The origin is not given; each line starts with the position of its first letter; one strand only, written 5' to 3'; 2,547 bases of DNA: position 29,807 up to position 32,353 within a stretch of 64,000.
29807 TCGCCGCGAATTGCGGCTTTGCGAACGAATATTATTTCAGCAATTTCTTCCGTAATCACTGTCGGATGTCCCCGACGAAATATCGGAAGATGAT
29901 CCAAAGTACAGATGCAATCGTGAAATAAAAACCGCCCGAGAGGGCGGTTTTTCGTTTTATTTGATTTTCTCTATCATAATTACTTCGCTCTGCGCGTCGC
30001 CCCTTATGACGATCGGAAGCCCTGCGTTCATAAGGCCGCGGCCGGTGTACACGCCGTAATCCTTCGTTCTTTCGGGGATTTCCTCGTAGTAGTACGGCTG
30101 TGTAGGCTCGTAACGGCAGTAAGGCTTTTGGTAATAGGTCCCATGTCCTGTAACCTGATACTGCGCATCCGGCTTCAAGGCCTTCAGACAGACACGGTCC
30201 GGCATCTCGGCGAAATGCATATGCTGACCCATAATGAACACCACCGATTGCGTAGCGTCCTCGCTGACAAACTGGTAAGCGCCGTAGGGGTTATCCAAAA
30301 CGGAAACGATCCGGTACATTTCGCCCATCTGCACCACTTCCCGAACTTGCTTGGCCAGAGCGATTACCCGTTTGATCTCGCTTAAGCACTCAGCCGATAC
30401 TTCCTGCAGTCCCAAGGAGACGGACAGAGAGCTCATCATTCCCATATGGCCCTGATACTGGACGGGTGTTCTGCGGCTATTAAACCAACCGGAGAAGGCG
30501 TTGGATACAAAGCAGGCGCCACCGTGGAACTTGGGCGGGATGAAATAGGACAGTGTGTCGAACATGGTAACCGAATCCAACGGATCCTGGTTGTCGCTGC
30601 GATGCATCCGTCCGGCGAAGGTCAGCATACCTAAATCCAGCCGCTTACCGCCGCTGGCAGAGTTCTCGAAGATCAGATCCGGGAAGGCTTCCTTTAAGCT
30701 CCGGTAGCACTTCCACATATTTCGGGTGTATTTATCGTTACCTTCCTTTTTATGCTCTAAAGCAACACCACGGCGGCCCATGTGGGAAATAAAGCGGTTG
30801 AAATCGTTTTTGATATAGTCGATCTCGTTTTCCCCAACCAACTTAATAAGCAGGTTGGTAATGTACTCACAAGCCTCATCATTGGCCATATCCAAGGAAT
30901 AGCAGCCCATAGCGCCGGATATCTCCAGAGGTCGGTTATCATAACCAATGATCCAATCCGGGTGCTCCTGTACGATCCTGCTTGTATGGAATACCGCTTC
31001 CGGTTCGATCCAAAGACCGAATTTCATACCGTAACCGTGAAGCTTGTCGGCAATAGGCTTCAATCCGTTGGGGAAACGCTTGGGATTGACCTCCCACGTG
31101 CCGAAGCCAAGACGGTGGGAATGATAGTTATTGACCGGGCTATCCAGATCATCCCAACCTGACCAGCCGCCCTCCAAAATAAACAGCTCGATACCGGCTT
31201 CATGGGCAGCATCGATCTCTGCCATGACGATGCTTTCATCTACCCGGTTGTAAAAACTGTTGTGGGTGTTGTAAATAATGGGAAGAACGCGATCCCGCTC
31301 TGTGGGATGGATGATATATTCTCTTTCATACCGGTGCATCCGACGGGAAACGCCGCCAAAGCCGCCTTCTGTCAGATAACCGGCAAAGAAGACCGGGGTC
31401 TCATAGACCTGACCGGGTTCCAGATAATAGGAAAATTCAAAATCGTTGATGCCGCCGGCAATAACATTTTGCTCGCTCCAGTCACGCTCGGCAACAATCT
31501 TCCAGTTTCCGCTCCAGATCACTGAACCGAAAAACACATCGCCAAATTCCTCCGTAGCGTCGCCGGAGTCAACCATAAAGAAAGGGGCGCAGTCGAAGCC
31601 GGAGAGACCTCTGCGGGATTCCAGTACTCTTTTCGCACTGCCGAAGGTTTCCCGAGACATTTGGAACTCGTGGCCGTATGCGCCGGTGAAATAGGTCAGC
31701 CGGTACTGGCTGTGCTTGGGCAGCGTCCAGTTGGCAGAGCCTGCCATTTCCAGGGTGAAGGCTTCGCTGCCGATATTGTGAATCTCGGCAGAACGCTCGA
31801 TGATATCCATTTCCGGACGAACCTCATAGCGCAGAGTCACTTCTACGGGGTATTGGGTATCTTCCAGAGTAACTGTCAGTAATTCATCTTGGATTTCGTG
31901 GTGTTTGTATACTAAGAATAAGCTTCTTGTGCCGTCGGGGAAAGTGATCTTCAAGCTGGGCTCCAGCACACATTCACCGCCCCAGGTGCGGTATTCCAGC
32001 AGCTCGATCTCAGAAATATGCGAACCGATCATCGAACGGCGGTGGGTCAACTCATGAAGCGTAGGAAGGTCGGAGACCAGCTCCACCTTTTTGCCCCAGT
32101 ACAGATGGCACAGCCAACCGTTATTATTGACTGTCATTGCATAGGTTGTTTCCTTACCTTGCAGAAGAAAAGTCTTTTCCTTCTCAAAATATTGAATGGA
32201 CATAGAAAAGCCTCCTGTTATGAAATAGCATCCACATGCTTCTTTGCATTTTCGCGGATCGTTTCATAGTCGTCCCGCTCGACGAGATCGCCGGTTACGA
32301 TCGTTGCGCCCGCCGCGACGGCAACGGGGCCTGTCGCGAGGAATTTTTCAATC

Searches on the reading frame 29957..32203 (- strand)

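Call 46: search_protein_families(library=ncbifam, proteins=[window:29957-32203:-], max_evalue=0.00001)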
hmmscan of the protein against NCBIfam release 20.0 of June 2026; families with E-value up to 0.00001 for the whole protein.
window:29957-32203:- (748 aa): 1 family
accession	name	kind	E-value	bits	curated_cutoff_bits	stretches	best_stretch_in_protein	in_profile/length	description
NF053652.1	BtArabpyrBAD1528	equivalog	4.5e-20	71.3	1100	1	308-542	314-538/730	beta-L-arabinopyranosidase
